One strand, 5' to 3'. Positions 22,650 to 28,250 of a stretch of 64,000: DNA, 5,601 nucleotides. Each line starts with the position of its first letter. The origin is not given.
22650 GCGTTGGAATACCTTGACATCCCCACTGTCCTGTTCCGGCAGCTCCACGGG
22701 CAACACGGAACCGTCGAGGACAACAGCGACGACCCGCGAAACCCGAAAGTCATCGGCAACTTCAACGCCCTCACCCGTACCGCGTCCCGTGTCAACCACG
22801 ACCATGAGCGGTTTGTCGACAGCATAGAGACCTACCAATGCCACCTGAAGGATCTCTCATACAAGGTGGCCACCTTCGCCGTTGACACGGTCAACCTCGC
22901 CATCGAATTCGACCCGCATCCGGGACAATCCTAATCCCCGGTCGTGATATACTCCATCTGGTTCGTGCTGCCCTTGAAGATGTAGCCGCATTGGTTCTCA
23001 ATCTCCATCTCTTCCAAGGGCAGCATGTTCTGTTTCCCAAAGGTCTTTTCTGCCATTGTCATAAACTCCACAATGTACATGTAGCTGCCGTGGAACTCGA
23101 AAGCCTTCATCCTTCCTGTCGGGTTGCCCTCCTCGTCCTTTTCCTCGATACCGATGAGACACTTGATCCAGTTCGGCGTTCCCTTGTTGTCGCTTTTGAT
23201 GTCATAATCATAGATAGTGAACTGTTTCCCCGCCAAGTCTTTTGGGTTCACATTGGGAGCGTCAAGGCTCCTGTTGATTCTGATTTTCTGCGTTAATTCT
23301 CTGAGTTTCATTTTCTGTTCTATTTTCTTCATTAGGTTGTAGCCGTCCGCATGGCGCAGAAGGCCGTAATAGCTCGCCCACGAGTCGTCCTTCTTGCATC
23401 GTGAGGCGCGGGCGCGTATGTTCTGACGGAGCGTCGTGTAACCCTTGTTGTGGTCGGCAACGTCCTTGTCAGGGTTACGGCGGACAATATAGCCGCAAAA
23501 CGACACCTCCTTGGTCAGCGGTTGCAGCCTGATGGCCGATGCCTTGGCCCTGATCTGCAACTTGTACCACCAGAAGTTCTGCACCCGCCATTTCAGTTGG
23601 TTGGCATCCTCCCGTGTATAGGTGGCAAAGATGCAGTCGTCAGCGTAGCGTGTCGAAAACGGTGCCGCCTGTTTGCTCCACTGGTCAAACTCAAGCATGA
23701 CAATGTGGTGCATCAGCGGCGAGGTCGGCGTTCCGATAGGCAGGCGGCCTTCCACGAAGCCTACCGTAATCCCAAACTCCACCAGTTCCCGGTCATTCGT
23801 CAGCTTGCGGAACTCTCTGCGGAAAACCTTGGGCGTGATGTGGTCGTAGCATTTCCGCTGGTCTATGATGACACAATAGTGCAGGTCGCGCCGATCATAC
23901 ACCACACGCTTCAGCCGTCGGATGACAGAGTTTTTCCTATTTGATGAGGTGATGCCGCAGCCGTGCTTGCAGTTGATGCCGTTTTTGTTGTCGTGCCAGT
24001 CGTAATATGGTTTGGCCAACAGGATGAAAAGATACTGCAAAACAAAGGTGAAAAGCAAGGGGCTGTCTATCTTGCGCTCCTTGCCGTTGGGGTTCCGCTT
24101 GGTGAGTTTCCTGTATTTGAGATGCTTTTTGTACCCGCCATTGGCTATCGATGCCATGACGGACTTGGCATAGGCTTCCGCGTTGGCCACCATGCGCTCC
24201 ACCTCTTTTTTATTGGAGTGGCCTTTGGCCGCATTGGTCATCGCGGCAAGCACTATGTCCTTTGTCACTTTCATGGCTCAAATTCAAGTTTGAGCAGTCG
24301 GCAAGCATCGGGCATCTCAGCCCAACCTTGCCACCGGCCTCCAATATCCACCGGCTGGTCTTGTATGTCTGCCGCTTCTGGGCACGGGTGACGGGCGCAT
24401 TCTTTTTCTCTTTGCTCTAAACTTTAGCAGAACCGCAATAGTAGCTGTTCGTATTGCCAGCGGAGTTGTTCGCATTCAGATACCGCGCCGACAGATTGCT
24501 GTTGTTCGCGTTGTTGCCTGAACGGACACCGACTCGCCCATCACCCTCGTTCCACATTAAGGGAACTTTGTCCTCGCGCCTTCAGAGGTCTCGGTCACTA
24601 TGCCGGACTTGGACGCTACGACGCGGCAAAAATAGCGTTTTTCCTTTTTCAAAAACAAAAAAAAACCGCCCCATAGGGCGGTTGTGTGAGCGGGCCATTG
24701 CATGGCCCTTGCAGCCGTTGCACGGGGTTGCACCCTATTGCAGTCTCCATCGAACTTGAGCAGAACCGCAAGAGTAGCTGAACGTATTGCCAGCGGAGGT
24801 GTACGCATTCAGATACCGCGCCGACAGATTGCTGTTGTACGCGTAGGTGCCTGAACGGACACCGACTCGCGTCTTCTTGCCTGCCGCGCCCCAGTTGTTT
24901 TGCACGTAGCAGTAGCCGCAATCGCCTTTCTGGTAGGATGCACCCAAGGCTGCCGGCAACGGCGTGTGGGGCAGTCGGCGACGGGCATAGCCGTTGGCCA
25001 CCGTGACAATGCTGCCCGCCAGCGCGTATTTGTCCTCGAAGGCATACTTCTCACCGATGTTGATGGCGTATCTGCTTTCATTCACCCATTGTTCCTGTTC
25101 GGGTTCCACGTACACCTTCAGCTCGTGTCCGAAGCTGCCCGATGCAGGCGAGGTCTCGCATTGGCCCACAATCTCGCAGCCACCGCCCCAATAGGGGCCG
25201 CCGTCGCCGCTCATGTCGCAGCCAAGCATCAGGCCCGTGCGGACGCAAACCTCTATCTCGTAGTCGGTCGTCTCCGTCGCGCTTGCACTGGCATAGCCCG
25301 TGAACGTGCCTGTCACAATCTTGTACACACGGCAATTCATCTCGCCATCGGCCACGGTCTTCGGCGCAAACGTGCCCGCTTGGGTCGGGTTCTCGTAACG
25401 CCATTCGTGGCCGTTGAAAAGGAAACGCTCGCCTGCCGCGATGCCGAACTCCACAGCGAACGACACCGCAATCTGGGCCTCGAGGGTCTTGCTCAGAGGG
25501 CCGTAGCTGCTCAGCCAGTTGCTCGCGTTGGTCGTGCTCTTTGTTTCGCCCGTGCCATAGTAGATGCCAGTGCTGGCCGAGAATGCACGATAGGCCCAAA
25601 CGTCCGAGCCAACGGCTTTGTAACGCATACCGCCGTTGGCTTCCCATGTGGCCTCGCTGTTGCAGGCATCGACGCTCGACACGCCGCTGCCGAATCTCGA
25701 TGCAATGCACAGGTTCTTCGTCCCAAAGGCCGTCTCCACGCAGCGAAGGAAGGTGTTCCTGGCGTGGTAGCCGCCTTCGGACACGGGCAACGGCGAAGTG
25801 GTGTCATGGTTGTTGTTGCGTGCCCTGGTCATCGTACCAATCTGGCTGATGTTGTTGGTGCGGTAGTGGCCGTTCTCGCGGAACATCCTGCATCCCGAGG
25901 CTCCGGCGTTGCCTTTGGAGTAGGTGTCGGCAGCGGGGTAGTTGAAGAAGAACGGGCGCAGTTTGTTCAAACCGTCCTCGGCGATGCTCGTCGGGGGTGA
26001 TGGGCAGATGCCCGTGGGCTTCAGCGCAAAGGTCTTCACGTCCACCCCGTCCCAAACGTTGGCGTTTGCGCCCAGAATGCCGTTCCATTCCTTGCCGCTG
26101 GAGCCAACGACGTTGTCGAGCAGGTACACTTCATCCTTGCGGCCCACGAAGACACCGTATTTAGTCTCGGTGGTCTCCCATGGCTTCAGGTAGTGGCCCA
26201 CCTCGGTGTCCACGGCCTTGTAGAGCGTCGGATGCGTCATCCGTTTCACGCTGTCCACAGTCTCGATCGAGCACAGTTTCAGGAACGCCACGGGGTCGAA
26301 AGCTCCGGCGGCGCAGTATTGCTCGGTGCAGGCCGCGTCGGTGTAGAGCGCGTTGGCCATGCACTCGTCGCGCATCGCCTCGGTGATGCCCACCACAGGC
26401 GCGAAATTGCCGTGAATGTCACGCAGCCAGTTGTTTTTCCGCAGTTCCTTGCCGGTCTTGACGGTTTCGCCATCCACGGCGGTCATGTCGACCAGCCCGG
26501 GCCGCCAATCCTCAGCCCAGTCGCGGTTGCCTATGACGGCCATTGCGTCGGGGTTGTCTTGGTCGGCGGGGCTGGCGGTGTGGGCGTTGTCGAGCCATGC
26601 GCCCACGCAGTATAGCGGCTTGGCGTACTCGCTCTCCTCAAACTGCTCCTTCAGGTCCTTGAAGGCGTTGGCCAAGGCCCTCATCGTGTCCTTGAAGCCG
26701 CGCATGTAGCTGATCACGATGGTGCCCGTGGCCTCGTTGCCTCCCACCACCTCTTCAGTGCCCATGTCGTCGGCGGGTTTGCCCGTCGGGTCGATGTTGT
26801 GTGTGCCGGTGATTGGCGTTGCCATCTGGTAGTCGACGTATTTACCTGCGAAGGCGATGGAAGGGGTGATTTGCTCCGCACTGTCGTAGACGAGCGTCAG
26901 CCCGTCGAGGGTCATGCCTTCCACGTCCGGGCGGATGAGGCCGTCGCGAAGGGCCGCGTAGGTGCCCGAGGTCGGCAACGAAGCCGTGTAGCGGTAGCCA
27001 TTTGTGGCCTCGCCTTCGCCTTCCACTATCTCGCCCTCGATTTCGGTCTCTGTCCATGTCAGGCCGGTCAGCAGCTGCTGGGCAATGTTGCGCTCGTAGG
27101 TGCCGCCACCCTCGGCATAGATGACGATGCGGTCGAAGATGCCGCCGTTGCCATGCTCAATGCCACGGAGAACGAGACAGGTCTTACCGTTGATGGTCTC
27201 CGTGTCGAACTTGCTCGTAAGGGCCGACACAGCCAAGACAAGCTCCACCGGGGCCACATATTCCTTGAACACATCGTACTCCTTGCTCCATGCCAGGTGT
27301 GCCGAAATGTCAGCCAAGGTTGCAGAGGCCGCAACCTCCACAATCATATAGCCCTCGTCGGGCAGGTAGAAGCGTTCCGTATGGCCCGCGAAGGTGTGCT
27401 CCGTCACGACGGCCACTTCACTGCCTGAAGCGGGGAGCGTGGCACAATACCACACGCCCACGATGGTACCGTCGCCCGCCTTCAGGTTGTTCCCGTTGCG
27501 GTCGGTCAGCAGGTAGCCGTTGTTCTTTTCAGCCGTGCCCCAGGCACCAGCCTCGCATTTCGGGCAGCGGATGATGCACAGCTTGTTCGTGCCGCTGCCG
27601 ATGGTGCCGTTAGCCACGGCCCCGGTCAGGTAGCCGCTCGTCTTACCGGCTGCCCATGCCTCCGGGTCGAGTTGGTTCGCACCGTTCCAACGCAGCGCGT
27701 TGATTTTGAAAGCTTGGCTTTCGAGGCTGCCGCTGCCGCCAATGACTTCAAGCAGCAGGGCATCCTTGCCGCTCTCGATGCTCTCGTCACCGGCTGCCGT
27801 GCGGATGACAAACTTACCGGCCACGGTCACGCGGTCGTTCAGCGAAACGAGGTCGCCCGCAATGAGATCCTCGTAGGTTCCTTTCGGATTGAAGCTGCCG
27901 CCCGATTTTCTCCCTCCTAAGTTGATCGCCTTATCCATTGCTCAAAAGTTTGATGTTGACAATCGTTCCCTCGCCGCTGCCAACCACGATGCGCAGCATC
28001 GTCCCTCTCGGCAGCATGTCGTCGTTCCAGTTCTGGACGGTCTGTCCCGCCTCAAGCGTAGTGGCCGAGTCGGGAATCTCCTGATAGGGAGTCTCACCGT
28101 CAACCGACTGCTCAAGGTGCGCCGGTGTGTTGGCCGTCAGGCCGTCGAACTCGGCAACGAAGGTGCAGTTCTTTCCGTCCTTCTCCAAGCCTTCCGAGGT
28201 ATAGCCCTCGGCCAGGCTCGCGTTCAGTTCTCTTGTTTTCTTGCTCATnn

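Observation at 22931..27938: Complete diversity-generating retroelement: TR and VR differ only at template adenines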

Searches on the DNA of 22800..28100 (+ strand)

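Call 7: search_dna_similar(query=window:22800-28100:+, collection=phages, mode=near)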
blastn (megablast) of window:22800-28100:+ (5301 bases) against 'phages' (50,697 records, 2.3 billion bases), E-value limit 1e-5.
No match.

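Call 48: search_rna_families(source=window, start=22800, end=25200, threshold=evalue, max_evalue=1)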
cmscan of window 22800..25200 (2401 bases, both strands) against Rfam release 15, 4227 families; matches with E-value up to 1: 3.
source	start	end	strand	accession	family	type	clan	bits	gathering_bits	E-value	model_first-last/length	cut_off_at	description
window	24654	24738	-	RF02538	TarB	Gene; sRNA;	-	23.7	80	0.15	1-79/79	no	Vibrio ToxT activated RNA TarB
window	22960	23031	-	RF00468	HCV_SLVII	Cis-reg;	-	18.7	63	0.63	1-70/70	no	Hepatitis C virus stem-loop VII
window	24655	24726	-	RF02837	anti-hemB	Gene; sRNA;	-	17.2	49.5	0.79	1-81/81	no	Burkholderia RNA 7 (anti-hemB)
